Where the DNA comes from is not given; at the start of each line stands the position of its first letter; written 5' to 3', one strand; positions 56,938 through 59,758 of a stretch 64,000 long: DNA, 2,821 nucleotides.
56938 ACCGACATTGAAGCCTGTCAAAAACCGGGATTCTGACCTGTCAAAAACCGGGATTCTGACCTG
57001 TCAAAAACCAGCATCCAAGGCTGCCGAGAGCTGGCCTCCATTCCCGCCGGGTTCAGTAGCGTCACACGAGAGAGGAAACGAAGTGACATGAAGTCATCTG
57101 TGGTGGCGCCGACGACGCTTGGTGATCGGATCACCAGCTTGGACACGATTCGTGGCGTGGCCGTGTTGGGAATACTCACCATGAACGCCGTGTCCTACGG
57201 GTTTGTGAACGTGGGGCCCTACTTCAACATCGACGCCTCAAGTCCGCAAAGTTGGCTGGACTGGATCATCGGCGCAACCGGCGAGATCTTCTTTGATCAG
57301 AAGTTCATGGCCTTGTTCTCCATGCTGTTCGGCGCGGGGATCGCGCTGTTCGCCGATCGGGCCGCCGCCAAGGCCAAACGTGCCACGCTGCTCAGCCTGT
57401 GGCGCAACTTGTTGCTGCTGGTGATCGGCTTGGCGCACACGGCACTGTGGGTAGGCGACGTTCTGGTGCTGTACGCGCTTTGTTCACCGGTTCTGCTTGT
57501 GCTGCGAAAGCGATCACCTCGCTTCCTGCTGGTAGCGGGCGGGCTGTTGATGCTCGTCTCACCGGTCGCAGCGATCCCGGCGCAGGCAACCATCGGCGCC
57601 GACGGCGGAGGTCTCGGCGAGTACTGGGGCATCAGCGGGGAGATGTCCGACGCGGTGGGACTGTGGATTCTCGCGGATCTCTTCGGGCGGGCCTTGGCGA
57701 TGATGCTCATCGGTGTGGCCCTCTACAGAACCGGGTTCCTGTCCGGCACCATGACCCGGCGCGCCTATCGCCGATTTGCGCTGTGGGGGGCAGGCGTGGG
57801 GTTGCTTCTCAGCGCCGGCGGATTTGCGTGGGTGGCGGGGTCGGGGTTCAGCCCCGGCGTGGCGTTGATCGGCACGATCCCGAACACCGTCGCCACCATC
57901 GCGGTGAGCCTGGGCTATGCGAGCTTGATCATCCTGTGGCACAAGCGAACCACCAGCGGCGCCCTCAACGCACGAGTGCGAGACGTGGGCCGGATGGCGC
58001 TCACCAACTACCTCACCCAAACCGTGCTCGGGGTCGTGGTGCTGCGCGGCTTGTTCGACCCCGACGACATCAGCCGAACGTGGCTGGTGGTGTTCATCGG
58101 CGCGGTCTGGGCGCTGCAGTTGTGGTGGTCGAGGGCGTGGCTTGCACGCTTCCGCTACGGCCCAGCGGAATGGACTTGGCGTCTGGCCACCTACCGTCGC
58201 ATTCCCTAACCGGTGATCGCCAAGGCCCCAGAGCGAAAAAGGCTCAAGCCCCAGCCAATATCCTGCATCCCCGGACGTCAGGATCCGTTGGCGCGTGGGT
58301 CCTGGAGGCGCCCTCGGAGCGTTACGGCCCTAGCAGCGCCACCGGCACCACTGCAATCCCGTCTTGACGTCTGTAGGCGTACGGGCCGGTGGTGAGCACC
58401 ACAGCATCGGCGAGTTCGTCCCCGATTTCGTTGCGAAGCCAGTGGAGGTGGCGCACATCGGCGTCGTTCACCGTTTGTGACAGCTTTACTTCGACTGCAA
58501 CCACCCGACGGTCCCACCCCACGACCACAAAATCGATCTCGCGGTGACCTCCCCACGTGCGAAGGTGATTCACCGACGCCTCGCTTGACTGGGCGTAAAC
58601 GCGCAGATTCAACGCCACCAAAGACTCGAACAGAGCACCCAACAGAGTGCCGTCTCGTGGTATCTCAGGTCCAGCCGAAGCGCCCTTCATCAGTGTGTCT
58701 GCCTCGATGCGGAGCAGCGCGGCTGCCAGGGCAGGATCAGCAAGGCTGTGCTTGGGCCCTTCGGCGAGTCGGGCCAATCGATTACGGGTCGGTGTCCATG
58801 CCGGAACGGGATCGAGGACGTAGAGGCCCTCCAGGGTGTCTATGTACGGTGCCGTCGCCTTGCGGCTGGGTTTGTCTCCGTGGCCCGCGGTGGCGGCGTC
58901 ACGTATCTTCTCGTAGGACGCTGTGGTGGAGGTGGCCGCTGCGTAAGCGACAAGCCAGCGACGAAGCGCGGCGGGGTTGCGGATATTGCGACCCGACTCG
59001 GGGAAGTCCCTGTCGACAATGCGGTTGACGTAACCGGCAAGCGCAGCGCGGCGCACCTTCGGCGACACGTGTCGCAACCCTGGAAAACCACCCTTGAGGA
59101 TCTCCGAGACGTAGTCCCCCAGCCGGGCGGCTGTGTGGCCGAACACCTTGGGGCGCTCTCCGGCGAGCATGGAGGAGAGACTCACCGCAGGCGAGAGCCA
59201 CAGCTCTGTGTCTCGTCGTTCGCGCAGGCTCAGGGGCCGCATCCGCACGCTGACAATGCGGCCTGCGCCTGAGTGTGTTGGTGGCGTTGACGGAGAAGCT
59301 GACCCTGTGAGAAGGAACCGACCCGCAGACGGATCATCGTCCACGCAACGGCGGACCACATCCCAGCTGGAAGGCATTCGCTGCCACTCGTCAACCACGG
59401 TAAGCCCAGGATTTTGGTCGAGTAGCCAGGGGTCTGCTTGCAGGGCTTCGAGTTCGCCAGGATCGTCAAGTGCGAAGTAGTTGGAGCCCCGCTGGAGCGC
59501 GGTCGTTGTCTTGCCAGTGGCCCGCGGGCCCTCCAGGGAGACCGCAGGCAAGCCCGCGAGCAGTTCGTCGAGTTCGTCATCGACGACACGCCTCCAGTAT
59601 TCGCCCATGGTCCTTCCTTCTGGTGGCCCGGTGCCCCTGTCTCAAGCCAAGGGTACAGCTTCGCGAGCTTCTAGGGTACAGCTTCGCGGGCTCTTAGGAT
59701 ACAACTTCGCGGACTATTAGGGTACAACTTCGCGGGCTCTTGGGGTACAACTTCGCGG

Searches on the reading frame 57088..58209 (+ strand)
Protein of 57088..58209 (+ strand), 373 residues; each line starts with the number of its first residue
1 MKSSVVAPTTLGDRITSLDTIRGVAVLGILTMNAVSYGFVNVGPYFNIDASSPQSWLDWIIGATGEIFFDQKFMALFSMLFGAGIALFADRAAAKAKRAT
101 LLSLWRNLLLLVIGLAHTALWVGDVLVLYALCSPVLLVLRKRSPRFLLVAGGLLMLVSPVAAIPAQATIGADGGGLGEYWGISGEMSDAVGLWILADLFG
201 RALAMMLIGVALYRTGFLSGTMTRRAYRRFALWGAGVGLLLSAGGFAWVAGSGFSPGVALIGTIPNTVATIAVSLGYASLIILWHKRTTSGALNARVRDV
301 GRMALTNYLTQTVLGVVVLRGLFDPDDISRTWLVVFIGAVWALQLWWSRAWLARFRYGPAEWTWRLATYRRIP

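Call 43: search_protein_families(library=pfam, proteins=[window:57088-58209:+])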
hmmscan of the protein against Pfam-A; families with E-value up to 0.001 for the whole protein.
window:57088-58209:+ (373 aa): 1 family
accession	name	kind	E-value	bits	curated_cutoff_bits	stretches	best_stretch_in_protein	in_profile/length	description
PF04235.18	DUF418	-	3.4e-34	118.6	23.6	1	212-370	1-162/163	Protein of unknown function (DUF418)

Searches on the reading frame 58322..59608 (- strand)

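Call 43: search_protein_families(library=pfam, proteins=[window:58322-59608:-])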
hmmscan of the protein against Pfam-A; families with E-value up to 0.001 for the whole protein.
window:58322-59608:- (428 aa): 2 families
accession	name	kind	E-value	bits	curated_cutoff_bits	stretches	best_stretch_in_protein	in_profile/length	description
PF13635.12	DUF4143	-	5.6e-26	91.6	28.1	1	200-377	2-160/160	Domain of unknown function (DUF4143)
PF13173.12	AAA_14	-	1.9e-14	54.2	27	1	22-130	4-127/129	AAA domain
